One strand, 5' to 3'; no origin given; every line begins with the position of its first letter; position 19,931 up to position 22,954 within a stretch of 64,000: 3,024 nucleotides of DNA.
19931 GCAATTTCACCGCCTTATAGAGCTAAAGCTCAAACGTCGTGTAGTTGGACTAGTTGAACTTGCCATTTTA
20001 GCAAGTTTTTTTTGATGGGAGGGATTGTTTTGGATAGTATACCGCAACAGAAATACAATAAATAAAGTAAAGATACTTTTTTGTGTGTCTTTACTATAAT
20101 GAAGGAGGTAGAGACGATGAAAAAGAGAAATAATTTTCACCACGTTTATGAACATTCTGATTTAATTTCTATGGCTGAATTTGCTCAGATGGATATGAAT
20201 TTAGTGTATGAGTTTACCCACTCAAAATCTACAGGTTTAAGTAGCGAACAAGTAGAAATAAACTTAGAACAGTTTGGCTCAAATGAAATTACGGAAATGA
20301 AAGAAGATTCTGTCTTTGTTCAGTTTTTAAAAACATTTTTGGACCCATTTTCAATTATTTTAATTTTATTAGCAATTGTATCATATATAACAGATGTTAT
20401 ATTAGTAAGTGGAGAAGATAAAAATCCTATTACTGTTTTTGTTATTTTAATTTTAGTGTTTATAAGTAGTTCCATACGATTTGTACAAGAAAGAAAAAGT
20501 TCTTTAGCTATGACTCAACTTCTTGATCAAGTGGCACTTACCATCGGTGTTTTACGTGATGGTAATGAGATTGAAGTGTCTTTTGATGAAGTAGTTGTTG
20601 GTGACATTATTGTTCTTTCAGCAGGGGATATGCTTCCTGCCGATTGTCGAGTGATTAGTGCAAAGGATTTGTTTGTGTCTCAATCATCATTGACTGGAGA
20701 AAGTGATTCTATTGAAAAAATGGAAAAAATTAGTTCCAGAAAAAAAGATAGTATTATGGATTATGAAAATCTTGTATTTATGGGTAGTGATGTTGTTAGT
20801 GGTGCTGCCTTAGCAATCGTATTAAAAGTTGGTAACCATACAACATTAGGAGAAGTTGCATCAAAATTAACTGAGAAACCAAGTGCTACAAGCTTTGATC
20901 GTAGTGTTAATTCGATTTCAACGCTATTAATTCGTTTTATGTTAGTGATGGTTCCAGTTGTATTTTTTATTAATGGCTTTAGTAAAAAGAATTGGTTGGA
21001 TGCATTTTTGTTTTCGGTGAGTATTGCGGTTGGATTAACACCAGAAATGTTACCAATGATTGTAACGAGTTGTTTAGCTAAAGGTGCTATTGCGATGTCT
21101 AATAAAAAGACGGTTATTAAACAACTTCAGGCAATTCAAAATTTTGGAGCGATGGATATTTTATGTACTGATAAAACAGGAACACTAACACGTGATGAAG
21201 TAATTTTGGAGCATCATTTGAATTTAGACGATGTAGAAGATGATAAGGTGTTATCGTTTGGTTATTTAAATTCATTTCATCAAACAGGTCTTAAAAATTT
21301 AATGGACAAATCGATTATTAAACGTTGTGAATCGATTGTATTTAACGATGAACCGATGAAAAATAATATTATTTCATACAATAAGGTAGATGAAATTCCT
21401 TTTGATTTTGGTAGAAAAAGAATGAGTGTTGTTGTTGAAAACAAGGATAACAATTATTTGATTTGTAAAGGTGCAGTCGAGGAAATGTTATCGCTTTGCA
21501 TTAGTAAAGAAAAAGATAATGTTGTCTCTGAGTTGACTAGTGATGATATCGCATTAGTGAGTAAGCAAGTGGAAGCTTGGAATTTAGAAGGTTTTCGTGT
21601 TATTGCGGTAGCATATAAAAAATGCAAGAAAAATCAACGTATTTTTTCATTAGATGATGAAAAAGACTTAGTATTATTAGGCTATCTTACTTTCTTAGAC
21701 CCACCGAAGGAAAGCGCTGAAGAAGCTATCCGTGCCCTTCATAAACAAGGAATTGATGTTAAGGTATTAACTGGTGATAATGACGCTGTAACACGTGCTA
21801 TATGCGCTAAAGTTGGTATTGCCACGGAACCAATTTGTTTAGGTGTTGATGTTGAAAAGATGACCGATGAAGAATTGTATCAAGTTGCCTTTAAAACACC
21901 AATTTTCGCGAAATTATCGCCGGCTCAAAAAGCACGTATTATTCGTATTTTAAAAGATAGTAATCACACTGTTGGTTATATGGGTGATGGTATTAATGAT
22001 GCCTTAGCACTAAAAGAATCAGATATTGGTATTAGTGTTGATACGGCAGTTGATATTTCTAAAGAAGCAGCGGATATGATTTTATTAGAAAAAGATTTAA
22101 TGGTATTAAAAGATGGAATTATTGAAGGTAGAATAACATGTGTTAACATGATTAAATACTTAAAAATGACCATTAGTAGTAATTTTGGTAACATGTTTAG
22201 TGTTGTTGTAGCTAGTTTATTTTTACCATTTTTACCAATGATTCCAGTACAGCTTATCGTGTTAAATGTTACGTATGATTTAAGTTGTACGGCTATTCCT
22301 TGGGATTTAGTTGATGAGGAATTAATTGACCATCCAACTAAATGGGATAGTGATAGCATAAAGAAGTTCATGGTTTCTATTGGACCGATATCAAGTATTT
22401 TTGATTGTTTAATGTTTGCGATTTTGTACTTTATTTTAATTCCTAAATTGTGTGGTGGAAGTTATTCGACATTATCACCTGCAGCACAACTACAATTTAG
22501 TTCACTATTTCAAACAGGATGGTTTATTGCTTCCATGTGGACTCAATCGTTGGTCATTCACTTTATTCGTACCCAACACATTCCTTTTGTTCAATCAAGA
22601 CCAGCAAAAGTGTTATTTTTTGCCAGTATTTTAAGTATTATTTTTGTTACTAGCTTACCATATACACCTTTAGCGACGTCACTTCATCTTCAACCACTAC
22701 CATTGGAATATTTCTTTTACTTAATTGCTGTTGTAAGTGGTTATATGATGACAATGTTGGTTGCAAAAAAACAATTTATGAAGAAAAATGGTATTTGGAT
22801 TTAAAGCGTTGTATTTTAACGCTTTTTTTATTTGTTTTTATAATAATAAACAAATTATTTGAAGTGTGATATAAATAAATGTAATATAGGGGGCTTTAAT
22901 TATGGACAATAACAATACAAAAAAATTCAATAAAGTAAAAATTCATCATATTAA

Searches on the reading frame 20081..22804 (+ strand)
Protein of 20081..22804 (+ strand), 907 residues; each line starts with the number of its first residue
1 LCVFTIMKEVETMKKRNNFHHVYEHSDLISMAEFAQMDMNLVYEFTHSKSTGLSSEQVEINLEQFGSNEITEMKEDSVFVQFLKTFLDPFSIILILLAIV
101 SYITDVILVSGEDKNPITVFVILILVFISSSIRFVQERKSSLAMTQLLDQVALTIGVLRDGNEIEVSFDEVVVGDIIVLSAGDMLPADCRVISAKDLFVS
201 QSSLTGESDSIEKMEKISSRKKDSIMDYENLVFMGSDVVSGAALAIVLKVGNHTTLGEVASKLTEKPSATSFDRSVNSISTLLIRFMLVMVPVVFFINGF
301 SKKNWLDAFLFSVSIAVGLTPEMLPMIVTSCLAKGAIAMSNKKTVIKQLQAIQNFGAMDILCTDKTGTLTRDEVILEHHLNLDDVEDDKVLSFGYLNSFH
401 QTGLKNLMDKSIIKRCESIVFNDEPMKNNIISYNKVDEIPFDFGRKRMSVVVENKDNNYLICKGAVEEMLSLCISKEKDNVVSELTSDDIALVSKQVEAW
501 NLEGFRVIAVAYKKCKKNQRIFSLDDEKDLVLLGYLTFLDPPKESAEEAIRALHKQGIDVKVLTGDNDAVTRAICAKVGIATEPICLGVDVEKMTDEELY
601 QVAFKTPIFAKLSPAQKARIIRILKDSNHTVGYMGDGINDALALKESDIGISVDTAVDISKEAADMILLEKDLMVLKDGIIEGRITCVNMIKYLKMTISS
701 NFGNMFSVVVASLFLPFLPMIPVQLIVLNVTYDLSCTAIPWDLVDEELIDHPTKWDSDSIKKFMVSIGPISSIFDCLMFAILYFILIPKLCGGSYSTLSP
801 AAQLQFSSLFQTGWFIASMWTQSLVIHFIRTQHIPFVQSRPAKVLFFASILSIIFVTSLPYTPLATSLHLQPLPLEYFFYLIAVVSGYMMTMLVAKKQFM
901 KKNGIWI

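Call 71: search_protein_families(library=pfam, proteins=[window:20081-22804:+])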
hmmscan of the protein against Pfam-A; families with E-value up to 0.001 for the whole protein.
window:20081-22804:+ (907 aa): 6 families
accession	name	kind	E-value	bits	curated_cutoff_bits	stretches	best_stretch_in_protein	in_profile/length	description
PF00122.25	E1-E2_ATPase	-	7.2e-42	143.4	28.1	1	156-342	8-181/181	E1-E2 ATPase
PF00689.26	Cation_ATPase_C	-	3.7e-17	63.1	27.3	1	717-896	1-173/175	Cation transporting ATPase, C-terminus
PF00690.31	Cation_ATPase_N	-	5.5e-16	58.4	20.4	1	36-101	3-69/69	Cation transporter/ATPase, N-terminus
PF00702.32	Hydrolase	-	1.3e-14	55.5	26.4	1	359-647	2-190/191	haloacid dehalogenase-like hydrolase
PF13246.12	Cation_ATPase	-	2.2e-10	40.9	21.7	1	408-473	24-88/91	Cation transport ATPase (P-type)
PF12710.13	HAD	-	0.00048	21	27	1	539-644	86-188/189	haloacid dehalogenase-like hydrolase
